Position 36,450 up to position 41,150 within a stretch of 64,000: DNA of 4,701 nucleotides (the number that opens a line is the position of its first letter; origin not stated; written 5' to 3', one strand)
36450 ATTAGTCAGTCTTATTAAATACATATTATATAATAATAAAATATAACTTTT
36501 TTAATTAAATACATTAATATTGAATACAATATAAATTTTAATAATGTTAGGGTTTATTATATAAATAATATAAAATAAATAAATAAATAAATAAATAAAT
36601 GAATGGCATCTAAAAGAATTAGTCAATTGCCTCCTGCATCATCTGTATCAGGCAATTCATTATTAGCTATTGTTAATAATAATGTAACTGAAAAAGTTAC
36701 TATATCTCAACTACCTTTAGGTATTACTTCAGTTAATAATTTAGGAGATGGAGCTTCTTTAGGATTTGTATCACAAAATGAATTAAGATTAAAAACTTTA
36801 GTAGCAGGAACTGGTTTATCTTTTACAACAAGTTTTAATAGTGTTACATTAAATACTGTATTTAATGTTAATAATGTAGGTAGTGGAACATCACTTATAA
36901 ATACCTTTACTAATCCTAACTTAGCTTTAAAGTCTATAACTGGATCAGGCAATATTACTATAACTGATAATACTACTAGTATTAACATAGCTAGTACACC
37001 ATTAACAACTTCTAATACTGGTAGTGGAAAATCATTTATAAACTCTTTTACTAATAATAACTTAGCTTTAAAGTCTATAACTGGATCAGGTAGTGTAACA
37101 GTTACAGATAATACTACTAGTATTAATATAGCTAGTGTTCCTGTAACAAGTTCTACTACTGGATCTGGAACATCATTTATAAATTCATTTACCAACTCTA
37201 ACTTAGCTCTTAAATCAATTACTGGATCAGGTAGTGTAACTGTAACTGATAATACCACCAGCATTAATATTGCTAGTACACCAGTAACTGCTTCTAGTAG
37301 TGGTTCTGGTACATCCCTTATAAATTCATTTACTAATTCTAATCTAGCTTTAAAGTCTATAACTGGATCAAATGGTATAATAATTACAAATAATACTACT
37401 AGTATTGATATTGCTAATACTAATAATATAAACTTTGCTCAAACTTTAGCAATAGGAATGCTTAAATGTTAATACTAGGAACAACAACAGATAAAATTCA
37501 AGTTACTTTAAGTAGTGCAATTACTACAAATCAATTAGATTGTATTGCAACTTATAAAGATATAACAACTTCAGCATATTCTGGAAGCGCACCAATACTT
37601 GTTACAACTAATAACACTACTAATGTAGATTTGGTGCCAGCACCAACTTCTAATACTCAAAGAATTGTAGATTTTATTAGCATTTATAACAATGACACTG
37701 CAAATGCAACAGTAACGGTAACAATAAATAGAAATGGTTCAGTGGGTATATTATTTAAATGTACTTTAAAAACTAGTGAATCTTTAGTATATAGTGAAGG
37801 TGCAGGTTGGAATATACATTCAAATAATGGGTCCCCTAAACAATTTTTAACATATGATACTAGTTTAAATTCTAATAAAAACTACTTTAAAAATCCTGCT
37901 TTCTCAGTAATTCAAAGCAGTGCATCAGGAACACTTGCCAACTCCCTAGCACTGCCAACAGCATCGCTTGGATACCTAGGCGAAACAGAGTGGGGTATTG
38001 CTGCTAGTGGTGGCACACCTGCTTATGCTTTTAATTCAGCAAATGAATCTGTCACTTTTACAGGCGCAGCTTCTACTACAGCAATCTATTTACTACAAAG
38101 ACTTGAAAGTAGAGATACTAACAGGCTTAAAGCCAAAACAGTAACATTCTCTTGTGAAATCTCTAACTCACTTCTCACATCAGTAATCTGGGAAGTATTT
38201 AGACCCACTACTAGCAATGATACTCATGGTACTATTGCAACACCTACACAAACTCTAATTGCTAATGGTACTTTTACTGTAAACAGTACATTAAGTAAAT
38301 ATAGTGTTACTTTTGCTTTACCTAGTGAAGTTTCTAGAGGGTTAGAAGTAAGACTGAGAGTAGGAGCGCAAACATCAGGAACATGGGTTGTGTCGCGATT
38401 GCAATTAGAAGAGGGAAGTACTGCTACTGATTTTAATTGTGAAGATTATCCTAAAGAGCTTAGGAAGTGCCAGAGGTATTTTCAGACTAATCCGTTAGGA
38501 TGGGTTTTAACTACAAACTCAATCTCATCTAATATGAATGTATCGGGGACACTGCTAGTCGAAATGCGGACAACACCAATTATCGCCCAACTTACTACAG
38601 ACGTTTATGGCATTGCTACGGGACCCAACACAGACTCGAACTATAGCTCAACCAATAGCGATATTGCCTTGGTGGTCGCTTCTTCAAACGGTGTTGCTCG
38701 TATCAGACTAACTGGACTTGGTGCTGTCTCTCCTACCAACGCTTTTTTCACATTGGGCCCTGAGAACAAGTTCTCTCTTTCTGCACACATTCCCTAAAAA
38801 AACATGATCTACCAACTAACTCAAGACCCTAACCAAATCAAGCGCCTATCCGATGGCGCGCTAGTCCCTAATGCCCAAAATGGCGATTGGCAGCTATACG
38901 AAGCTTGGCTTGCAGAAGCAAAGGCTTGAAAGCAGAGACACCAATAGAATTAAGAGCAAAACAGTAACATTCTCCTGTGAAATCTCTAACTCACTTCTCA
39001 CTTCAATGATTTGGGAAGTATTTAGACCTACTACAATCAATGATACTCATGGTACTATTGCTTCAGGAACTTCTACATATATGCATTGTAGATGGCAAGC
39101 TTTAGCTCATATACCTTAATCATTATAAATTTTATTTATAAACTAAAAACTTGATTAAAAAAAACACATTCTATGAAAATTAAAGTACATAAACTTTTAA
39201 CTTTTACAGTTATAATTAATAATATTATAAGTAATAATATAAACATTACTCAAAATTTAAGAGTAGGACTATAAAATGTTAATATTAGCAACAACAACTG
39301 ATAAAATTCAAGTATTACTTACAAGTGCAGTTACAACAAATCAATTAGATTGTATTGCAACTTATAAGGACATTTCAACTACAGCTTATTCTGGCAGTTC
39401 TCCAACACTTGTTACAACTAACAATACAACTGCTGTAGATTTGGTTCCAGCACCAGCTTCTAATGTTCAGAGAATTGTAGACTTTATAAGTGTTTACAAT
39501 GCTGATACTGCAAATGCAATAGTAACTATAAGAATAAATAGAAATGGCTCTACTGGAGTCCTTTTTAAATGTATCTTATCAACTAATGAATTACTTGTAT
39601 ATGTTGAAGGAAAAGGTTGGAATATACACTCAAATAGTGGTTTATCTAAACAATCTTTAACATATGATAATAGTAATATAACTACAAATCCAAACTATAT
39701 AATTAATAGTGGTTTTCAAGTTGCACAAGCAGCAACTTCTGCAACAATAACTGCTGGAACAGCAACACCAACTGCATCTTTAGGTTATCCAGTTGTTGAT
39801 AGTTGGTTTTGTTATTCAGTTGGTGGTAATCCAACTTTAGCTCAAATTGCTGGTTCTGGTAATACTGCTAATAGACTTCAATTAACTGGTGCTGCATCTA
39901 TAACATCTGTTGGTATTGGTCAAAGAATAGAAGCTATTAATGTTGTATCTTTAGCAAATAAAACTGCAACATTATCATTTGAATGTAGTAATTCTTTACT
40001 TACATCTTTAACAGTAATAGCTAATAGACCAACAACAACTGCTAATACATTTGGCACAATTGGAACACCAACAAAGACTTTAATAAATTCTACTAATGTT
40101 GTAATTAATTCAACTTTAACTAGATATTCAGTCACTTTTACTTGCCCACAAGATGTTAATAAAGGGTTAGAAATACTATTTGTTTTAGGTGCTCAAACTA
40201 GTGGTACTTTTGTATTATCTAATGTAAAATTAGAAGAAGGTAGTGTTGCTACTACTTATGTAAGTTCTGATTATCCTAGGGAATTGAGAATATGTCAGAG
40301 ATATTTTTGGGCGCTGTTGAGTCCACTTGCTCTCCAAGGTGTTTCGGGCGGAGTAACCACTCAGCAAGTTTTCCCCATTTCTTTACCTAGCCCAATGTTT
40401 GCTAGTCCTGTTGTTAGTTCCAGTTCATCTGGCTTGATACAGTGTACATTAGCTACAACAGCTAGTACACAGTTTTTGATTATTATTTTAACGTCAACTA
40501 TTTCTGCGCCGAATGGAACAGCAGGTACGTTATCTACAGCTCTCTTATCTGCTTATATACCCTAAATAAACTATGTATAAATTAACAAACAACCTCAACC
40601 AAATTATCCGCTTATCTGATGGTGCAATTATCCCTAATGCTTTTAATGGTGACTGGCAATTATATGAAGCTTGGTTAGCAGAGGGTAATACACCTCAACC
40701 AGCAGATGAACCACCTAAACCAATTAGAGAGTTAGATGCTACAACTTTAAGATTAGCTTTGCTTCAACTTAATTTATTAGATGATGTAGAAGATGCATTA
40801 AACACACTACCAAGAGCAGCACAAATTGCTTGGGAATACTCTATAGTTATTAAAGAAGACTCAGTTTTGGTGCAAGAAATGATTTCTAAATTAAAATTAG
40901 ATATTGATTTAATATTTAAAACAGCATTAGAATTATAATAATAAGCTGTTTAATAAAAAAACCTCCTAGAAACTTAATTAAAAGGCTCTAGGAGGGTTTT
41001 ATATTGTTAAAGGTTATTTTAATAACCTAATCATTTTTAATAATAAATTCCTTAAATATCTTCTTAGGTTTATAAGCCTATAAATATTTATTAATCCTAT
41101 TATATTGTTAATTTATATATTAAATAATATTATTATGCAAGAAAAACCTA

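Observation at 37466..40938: Duplicated tail-fibre cassettes with GC-rich imported distal domains and a scrambled recombination scar between them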

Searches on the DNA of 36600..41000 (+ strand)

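Call 9: search_dna_similar(query=window:36600-41000:+, collection=phages, mode=distant)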
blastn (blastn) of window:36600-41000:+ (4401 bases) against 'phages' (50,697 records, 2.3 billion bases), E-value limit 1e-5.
No match.
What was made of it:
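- Tried and rejected: DNA search of the locus against 50,697 phage records found nothing (call 9).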

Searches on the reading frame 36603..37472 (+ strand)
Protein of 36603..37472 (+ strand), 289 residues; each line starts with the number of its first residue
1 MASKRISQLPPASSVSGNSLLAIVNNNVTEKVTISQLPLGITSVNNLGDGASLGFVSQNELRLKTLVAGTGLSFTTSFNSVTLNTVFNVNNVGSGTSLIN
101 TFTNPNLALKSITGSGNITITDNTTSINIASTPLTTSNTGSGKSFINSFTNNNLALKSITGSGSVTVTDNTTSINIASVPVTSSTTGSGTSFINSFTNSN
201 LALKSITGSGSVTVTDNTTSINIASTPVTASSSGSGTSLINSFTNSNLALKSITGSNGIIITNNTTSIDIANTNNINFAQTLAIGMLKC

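Call 5: search_protein_families(library=pfam, proteins=[window:36603-37472:+], max_evalue=0.1)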
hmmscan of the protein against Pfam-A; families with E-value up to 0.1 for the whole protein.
window:36603-37472:+ (289 aa): 1 family
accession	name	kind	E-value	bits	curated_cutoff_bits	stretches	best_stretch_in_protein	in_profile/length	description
PF14305.11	ATPgrasp_TupA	-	0.00073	19.6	25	0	151-179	56-84/241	TupA-like ATPgrasp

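Call 6: search_protein_families(library=phrogs, proteins=[window:36603-37472:+], max_evalue=0.1)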
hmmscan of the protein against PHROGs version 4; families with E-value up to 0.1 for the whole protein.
window:36603-37472:+ (289 aa): 1 family
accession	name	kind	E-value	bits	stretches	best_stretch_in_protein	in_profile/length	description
phrog_37548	-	unknown function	0.08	14.5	0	159-181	18-40/65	-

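Call 37: search_protein_families(library=ncbifam, proteins=[window:36603-37472:+], max_evalue=10)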
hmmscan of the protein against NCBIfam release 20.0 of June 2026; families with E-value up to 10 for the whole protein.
window:36603-37472:+ (289 aa): 1 family
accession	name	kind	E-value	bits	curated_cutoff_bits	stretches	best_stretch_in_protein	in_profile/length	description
NF010410.0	PRK13836.1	subfamily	0.038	13.4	369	1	40-99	62-121/220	conjugal transfer protein TrbF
